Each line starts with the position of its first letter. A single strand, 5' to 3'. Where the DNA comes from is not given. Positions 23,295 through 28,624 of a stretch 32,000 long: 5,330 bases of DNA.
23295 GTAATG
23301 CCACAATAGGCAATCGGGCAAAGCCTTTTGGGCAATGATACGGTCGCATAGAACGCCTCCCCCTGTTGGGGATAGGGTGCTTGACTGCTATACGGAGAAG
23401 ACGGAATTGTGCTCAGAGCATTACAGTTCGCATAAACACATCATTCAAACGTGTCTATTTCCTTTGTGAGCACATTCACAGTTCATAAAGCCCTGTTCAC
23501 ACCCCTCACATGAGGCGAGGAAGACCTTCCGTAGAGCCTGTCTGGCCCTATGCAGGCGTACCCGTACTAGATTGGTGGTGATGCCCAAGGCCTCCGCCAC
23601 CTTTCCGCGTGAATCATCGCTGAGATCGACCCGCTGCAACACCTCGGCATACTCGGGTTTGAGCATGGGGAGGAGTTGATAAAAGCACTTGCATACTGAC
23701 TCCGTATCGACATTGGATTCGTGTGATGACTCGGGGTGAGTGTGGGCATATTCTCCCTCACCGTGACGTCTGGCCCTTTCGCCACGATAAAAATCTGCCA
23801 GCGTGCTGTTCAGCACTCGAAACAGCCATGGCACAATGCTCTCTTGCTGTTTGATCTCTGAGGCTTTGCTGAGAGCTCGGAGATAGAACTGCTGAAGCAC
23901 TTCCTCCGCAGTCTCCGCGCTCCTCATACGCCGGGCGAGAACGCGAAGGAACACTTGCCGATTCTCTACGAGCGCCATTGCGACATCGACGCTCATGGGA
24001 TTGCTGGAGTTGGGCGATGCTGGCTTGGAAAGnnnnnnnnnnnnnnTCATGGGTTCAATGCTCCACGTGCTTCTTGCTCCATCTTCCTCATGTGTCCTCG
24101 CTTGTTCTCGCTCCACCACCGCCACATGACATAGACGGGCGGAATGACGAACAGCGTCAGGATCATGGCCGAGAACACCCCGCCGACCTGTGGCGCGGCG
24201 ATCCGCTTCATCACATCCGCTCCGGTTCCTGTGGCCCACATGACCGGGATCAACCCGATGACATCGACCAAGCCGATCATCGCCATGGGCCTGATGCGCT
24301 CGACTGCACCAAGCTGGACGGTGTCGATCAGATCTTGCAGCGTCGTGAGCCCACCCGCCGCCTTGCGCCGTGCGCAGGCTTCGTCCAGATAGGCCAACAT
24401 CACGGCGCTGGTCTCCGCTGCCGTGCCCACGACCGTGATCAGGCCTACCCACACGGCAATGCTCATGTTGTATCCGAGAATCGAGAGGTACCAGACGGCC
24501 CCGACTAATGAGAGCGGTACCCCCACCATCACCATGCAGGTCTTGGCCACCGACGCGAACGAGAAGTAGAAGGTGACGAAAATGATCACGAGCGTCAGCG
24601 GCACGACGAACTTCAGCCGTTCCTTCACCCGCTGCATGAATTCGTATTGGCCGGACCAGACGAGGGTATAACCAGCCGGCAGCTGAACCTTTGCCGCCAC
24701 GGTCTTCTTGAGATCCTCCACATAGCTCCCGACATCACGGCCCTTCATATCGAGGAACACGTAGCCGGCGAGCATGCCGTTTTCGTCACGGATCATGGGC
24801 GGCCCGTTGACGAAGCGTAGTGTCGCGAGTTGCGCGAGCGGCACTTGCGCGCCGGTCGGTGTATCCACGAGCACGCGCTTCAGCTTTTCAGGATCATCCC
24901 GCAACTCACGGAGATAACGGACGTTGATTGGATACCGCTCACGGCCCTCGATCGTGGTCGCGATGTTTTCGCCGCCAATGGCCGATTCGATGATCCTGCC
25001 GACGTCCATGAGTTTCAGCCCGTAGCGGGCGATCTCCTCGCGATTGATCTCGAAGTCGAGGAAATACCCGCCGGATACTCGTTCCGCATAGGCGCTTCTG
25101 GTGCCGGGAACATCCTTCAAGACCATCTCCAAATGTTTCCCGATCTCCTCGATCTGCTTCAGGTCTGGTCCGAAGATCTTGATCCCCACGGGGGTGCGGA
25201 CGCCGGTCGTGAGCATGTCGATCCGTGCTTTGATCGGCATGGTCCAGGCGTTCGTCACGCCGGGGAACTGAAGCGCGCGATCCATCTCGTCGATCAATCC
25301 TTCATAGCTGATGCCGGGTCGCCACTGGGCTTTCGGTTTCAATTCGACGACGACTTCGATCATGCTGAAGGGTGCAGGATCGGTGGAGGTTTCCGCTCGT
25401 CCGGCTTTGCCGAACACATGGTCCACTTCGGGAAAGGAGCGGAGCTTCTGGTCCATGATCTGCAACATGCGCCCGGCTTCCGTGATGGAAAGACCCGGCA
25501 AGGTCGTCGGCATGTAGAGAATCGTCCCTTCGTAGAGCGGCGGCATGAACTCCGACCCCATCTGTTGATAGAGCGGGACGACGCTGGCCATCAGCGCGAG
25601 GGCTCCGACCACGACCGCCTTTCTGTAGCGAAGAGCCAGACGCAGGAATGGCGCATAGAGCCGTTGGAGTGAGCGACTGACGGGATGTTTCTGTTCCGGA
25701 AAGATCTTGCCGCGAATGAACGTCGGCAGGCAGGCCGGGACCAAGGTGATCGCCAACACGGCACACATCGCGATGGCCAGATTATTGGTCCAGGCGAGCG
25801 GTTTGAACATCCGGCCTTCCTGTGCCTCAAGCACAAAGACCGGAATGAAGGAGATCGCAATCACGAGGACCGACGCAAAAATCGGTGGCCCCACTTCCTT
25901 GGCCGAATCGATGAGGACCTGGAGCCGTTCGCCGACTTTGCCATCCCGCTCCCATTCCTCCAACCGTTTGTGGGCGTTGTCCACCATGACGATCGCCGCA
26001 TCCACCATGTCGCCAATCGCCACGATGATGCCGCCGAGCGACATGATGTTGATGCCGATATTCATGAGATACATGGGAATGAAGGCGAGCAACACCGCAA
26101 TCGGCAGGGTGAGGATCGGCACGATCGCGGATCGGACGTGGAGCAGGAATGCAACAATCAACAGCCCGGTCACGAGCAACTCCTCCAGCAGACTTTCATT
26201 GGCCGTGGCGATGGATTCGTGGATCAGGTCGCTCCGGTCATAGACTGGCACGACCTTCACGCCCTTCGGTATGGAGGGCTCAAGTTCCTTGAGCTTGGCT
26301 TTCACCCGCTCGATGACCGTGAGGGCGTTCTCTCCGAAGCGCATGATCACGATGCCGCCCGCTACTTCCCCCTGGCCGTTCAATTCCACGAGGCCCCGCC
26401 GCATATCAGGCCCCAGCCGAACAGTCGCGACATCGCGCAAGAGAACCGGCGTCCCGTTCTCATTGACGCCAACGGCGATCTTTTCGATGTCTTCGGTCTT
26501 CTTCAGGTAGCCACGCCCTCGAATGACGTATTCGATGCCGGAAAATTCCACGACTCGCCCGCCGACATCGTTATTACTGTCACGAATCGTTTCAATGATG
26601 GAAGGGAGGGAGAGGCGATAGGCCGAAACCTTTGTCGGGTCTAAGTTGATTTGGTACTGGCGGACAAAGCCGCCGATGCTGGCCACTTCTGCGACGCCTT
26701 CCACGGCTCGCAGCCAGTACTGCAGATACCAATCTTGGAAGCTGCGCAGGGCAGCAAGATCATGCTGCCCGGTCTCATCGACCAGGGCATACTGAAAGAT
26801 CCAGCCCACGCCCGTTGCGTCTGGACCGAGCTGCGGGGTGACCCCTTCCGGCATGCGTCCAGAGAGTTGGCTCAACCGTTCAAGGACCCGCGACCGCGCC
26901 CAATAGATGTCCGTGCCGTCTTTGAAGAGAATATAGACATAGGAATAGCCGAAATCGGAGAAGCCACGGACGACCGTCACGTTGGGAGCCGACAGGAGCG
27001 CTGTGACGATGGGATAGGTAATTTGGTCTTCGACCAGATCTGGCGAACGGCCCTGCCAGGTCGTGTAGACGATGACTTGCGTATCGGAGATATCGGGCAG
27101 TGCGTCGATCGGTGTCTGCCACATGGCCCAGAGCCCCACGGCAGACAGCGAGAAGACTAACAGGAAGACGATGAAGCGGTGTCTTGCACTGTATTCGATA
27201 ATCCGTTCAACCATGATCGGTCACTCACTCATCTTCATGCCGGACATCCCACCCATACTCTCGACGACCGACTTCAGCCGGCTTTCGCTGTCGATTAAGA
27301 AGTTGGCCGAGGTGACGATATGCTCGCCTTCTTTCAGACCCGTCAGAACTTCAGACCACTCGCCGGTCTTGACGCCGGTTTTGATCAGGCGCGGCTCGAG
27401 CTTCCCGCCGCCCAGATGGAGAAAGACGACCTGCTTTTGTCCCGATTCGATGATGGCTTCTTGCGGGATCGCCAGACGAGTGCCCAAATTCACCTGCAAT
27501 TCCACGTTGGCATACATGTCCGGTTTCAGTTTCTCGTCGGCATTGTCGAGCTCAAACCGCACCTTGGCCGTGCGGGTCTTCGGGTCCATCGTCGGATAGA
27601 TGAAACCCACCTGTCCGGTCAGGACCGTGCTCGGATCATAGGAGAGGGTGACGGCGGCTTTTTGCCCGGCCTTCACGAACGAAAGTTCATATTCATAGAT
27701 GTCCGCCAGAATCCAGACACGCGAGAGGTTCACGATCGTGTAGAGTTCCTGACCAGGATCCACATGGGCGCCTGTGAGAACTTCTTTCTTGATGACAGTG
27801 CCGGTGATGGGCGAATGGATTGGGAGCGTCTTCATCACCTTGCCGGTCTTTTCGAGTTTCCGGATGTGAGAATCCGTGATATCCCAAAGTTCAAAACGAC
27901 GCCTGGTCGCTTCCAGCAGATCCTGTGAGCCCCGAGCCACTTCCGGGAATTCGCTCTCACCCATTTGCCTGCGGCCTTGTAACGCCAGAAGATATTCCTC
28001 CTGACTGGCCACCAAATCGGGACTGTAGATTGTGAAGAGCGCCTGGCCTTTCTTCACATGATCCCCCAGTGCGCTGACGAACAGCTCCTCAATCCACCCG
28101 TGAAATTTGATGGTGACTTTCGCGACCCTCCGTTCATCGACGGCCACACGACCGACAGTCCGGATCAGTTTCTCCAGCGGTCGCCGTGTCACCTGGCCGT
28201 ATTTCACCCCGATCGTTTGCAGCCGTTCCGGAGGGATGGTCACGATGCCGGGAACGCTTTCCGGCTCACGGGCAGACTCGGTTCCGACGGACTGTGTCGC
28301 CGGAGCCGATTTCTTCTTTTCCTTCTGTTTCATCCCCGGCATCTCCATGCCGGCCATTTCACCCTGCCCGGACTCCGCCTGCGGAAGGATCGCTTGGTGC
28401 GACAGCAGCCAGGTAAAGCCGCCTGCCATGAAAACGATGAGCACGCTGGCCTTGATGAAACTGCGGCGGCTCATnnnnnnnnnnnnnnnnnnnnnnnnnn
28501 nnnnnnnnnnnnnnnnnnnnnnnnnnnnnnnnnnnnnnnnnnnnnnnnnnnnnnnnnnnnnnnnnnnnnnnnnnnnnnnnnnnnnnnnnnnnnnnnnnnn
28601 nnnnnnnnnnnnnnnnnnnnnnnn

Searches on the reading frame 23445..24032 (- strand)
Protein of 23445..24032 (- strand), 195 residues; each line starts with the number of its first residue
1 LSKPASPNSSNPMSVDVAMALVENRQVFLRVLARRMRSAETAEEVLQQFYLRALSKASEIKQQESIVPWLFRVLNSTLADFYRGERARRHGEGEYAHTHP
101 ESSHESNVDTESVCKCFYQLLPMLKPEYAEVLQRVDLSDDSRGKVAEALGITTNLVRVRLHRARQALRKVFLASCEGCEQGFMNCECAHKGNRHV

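Call 70: search_protein_families(library=ncbifam, proteins=[window:23445-24032:-], max_evalue=0.00001)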
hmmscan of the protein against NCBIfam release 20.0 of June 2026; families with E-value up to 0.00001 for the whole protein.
window:23445-24032:- (195 aa): 43 families (the best 25 are shown)
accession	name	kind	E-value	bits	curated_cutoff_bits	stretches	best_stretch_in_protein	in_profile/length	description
NF007215.0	PRK09637.1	equivalog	1.5e-23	83.7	212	1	31-176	17-159/181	RNA polymerase sigma factor SigZ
TIGR02959.1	SigZ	equivalog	2.3e-23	82.9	168.65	1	29-176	9-153/170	RNA polymerase sigma factor SigZ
TIGR02950.1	SigM_subfam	subfamily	3.1e-17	62.9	147.95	1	29-170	14-157/159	RNA polymerase sigma factor, SigM family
NF058625.1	sigma_PG0214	equivalog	5.6e-17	62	130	1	24-172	13-162/170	GFO_1088 family ECF-type sigma factor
NF007227.0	PRK09645.1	subfamily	2.7e-15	56.7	202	1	25-171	23-170/177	sigma-70 family RNA polymerase sigma factor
TIGR02937.1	sigma70-ECF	superfamily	8.7e-15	54.7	42.9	1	21-169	7-163/165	sigma-70 family RNA polymerase sigma factor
TIGR02985.1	Sig70_bacteroi1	subfamily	1.2e-13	51.6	126.4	1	26-169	12-160/162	RNA polymerase sigma-70 factor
NF008888.0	PRK11922.1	equivalog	1.2e-13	51.3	204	1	23-170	39-195/231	RNA polymerase sigma factor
NF009193.0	PRK12541.1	equivalog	3.9e-13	50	171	1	26-169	16-158/161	RNA polymerase sigma factor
NF007226.0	PRK09644.1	equivalog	3.8e-12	46.6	199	1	30-171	16-157/166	RNA polymerase sigma factor SigM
NF009171.0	PRK12518.1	equivalog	7.2e-12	45.5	208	1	34-171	45-184/191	RNA polymerase sigma factor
TIGR02989.1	Sig-70_gvs1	subfamily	8.2e-11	42.1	124.55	1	23-169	9-156/158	RNA polymerase sigma-70 factor, Rhodopirellula/Verrucomicrobium family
NF009164.0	PRK12511.1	equivalog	1.1e-10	41.3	185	1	27-170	15-158/182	RNA polymerase sigma factor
TIGR02983.1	SigE-fam_strep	subfamily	1.6e-10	41.1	141.55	1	21-169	11-156/162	SigE family RNA polymerase sigma factor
NF004113.0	PRK05602.1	equivalog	1.8e-10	40.8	208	1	20-171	49-201/211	RNA polymerase sigma factor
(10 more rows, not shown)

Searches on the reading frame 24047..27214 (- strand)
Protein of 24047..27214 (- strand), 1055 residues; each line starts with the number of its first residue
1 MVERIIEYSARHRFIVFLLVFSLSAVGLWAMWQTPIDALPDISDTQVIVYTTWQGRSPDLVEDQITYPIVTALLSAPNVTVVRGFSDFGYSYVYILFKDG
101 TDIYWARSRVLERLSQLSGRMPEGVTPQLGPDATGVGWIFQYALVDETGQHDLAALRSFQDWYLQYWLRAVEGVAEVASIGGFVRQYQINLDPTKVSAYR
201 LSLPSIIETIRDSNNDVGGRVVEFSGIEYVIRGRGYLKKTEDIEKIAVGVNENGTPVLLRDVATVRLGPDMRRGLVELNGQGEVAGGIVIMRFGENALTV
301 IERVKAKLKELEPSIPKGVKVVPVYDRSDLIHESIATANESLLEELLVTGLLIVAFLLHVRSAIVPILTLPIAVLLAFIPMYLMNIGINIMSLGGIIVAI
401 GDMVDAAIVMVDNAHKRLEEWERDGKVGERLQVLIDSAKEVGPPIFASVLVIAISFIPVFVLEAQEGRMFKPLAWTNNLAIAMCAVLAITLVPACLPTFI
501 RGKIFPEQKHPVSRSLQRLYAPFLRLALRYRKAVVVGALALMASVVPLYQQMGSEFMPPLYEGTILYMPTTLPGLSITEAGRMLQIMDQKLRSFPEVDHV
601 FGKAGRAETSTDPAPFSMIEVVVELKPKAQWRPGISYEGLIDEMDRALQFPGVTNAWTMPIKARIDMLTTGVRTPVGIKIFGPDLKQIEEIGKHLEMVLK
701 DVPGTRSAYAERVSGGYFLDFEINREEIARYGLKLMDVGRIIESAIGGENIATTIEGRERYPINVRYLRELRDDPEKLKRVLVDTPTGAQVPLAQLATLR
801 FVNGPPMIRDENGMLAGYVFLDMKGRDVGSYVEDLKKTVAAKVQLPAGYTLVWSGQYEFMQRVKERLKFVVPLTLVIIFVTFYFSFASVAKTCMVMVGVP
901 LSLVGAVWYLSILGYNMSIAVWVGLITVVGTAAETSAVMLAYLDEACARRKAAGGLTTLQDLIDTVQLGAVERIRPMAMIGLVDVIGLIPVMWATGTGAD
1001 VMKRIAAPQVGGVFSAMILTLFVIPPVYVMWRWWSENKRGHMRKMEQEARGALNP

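Call 5: search_protein_families(library=pfam, proteins=[window:24047-27214:-], max_evalue=0.01)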
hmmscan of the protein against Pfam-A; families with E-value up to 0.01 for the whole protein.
window:24047-27214:- (1055 aa): 2 families
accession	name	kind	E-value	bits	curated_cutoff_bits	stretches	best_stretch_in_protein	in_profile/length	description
PF00873.25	ACR_tran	-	1.4e-226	755.1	28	1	5-1030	1-1019/1021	AcrB/AcrD/AcrF family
PF03176.21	MMPL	-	0.0015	18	20.5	1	351-505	154-308/333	MMPL family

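Call 70: search_protein_families(library=ncbifam, proteins=[window:24047-27214:-], max_evalue=0.00001)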
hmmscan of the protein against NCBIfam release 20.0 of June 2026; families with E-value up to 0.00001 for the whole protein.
window:24047-27214:- (1055 aa): 12 families
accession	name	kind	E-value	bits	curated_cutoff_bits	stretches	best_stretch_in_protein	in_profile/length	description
TIGR00914.1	2A0601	subfamily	0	1157.6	701.45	1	1-1037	1-1041/1051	CusA/CzcA family heavy metal efflux RND transporter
NF033617.1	RND_permease_2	subfamily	8.4e-134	447.7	1250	1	11-1030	6-1006/1009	multidrug efflux RND transporter permease subunit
NF000282.2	RND_permease_1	subfamily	2.9e-110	369.8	1250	1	21-1030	16-1026/1029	multidrug efflux RND transporter permease subunit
TIGR00915.1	2A0602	subfamily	6.9e-101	338.7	940.35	1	23-1039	19-1036/1050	efflux RND transporter permease subunit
NF007131.0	PRK09577.1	equivalog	3.1e-75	253.6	1768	1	19-1031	13-1022/1045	multidrug efflux RND transporter permease subunit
NF007133.0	PRK09579.1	equivalog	3.3e-75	253.4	1763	2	23-602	19-595/1017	multidrug efflux RND transporter permease subunit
NF007905.0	PRK10614.1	equivalog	1e-70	238.6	1774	1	17-1032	15-1009/1025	multidrug efflux RND transporter permease subunit MdtC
NF007842.1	PRK10555.1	equivalog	2.9e-70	237.3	1854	2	16-535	12-531/1036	multidrug efflux RND transporter permease AcrD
NF011706.2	PRK15127.1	equivalog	3e-59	200.9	2150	2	22-501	19-498/1049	multidrug efflux RND transporter permease subunit AcrB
NF007798.0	PRK10503.1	equivalog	5e-59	199.9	1584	1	18-1048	25-1039/1040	MdtB/MuxB family multidrug efflux RND transporter permease subunit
NF000037.1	RND_perm_OqxB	exception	7.1e-56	189.6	2200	2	22-529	20-530/1050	multidrug efflux RND transporter permease subunit OqxB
TIGR00921.1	2A067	subfamily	1.9e-06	26.2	351.9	0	339-499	191-346/733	hydrophobe/amphiphile efflux-3 (HAE3) family transporter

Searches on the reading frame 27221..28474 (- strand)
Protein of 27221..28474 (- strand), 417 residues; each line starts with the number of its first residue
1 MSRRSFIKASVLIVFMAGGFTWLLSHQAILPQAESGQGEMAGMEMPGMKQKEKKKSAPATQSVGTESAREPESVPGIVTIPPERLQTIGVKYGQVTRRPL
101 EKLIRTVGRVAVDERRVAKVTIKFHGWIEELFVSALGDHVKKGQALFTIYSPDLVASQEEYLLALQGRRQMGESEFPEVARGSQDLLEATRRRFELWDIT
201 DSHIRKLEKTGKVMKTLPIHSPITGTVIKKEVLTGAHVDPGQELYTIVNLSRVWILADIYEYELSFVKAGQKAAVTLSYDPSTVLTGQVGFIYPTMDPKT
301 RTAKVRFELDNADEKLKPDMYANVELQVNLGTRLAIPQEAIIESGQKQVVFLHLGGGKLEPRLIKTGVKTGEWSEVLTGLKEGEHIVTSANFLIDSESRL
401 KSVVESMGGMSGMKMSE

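Call 5: search_protein_families(library=pfam, proteins=[window:27221-28474:-], max_evalue=0.01)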
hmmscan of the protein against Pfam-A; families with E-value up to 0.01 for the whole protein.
window:27221-28474:- (417 aa): 6 families
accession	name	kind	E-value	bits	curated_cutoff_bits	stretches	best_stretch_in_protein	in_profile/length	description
PF16576.10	HlyD_D23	-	3e-81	272.2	30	1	100-322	2-214/214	Barrel-sandwich domain of CusB or HlyD membrane-fusion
PF13437.12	HlyD_3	-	2.3e-20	73.7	22.2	1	219-318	2-105/106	HlyD family secretion protein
PF16572.11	HlyD_D4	-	0.00011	22.4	26.4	1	149-212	4-54/55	Long alpha hairpin domain of cation efflux system protein, CusB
PF12700.13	HlyD_2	-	0.00015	21.1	25.1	1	233-352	247-359/416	HlyD family secretion protein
PF13533.13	Biotin_lipoyl_2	-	0.0041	17.4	29.8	0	126-149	9-31/32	Biotin-lipoyl like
PF07831.19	PYNP_C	-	0.0058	16.7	27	0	134-153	38-57/75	Pyrimidine nucleoside phosphorylase C-terminal domain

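Call 70: search_protein_families(library=ncbifam, proteins=[window:27221-28474:-], max_evalue=0.00001)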
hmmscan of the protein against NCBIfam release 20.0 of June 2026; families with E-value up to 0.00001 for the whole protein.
window:27221-28474:- (417 aa): 17 families
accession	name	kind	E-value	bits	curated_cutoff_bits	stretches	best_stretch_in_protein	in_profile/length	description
NF007303.0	PRK09783.1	subfamily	7.9e-45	153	390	1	76-408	87-406/414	copper/silver efflux system membrane fusion protein CusB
TIGR00999.1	8a0102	subfamily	1.2e-44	152.5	319.3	1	214-395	90-271/271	CzcB/NccB family metal efflux transporter periplasmic adaptor subunit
TIGR01730.1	RND_mfp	subfamily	1.3e-39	136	94.9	1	94-395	5-314/322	efflux RND transporter periplasmic adaptor subunit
NF045680.1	DiMtlExpIhpB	equivalog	9.7e-29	100.4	450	1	217-397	138-317/326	divalent metal ion exporter adaptor subunit IhpB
NF008606.0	PRK11578.1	equivalog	1.2e-17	64.1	342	1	218-390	185-364/371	macrolide transporter subunit MacA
TIGR00998.1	8a0101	subfamily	1.3e-13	50.6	390.8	1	206-292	194-281/334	EmrA/EmrK family multidrug efflux transporter periplasmic adaptor subunit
NF045904.1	RND-peri-MexE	equivalog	3.6e-10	39.3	714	1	212-388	167-354/390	multidrug efflux RND transporter periplasmic adaptor subunit MexE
NF007785.0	PRK10476.1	equivalog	1.4e-09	37.3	376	1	208-290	200-282/347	multidrug transporter subunit MdtN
NF002939.0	PRK03598.1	equivalog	8.4e-09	35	393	1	219-300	207-290/332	secretion protein HlyD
TIGR01843.1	type_I_hlyD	subfamily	2e-08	33.6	208.65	0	206-278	260-334/422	HlyD family type I secretion periplasmic adaptor subunit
NF038010.1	ABC_adapt_DarC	equivalog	2.9e-08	32.9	450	1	206-391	216-405/417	darobactin export ABC transporter periplasmic adaptor subunit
NF008589.1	PRK11556.1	equivalog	5.4e-08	32.1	391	1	219-389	195-374/392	MdtA/MuxA family multidrug efflux RND transporter periplasmic adaptor subunit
NF007132.1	PRK09578.1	equivalog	1e-07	31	512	1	285-406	257-379/396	MexX/AxyX family multidrug efflux RND transporter periplasmic adaptor subunit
NF033138.2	RND-peri-MexC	equivalog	1.1e-07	31.4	625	1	286-392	253-361/375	MexC family multidrug efflux RND transporter periplasmic adaptor subunit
NF011715.0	PRK15136.1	equivalog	1.8e-07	30.1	563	1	218-289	217-289/390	multidrug efflux MFS transporter periplasmic adaptor subunit EmrA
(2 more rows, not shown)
